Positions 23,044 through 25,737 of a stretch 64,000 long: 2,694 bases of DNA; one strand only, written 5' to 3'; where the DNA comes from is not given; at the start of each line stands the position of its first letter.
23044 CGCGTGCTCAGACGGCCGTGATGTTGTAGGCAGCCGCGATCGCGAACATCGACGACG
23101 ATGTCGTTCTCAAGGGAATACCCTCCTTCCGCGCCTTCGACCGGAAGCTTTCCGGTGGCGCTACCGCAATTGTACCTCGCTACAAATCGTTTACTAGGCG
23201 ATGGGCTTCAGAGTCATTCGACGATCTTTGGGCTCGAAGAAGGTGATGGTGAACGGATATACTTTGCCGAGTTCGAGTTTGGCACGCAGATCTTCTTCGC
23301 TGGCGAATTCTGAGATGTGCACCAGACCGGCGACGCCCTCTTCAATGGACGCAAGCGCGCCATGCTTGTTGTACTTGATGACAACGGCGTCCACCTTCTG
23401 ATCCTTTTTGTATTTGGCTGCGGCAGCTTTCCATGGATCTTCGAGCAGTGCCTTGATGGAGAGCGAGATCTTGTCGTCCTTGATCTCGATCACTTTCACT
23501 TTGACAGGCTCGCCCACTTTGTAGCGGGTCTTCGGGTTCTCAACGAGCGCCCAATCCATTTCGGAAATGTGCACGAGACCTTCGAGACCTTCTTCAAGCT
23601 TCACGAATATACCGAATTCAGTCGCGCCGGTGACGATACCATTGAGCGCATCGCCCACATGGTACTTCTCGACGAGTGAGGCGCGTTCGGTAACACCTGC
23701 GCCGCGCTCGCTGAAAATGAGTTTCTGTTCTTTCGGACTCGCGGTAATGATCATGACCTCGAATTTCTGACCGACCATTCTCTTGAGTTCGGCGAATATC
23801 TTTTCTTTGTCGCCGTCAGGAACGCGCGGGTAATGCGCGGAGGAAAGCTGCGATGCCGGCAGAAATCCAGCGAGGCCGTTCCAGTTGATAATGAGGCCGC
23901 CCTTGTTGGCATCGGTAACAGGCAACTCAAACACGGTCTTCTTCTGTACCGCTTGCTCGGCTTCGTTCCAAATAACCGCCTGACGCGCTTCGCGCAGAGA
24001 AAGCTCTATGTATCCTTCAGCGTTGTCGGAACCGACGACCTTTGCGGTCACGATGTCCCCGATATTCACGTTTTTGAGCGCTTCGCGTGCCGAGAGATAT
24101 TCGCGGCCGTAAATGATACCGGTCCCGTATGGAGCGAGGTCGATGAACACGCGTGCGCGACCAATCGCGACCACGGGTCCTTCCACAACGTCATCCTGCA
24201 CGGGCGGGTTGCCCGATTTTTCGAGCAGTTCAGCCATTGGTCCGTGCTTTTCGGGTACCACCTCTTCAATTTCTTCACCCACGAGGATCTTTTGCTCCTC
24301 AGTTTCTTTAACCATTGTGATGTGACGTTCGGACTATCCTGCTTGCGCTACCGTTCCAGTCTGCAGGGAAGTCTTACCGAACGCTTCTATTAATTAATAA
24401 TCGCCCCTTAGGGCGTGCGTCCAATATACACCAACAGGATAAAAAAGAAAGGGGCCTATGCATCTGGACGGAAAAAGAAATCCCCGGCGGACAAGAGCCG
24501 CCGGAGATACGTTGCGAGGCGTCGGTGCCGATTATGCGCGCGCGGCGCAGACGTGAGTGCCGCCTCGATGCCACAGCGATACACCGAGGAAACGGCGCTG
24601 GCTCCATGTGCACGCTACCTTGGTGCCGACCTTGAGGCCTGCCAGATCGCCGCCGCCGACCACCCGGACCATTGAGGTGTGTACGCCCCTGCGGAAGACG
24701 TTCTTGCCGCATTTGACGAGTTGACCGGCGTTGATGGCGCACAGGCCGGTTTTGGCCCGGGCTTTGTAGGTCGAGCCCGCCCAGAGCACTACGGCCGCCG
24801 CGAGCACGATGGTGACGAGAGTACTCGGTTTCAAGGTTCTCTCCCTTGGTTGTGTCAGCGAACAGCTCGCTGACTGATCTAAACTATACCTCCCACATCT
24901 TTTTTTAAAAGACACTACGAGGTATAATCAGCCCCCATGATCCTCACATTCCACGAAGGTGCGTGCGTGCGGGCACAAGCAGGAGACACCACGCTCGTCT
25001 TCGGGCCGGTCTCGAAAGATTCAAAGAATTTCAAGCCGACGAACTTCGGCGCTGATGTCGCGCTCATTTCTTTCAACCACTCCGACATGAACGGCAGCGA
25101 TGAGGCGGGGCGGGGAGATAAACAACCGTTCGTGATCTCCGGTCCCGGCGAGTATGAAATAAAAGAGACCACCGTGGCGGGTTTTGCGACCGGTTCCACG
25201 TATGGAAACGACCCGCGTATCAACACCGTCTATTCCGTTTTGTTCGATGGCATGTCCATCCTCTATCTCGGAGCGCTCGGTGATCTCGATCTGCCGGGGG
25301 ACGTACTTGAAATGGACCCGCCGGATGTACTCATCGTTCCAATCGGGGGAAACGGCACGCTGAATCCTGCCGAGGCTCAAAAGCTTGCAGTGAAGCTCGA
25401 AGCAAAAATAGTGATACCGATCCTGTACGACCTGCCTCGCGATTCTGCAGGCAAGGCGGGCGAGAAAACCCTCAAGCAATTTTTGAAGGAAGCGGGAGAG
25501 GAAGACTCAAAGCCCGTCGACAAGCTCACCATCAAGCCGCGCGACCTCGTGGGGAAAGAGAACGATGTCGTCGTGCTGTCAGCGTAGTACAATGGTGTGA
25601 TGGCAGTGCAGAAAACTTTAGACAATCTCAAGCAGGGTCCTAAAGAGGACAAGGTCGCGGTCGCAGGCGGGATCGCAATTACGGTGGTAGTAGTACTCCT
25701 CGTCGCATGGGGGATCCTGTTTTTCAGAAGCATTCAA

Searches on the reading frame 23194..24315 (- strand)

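Call 7: search_protein_families(library=pfam, max_evalue=0.001, proteins=[window:23194-24315:-])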
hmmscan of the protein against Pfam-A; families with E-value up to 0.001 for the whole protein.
window:23194-24315:- (373 aa): 5 families
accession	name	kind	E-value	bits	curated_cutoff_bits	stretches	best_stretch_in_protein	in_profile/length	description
PF00575.29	S1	-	4e-39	133.3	22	3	219-288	3-74/74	S1 RNA binding domain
PF23459.1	S1_RRP5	-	2.4e-11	44.5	27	0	221-279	4-62/72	RRP5 S1 domain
PF21543.3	CvfB_2nd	-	3.6e-05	24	27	0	266-288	52-75/76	Virulence regulatory factor CvfB, second domain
PF21710.3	Spt6_S1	-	0.00018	22.1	27.5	0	231-287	27-84/91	Spt6, S1/OB domain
PF17092.11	PCB_OB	-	0.00057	21.1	27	0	213-258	24-69/111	Penicillin-binding protein OB-like domain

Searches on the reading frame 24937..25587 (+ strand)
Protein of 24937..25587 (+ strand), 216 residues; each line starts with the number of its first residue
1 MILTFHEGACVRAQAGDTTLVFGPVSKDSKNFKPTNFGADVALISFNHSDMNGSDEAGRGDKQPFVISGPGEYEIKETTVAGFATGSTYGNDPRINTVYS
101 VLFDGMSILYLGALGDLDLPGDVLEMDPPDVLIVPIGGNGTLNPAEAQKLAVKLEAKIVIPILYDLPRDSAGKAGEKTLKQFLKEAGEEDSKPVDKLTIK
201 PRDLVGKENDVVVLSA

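Call 7: search_protein_families(library=pfam, max_evalue=0.001, proteins=[window:24937-25587:+])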
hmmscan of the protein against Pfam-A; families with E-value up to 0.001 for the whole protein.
window:24937-25587:+ (216 aa): 2 families
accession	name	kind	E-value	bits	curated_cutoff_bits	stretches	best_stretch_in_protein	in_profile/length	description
PF13483.12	Lactamase_B_3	-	2.6e-23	83.2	24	1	3-162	2-159/160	Beta-lactamase superfamily domain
PF12706.13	Lactamase_B_2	-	2.3e-05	24.5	27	1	71-162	101-198/200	Beta-lactamase superfamily domain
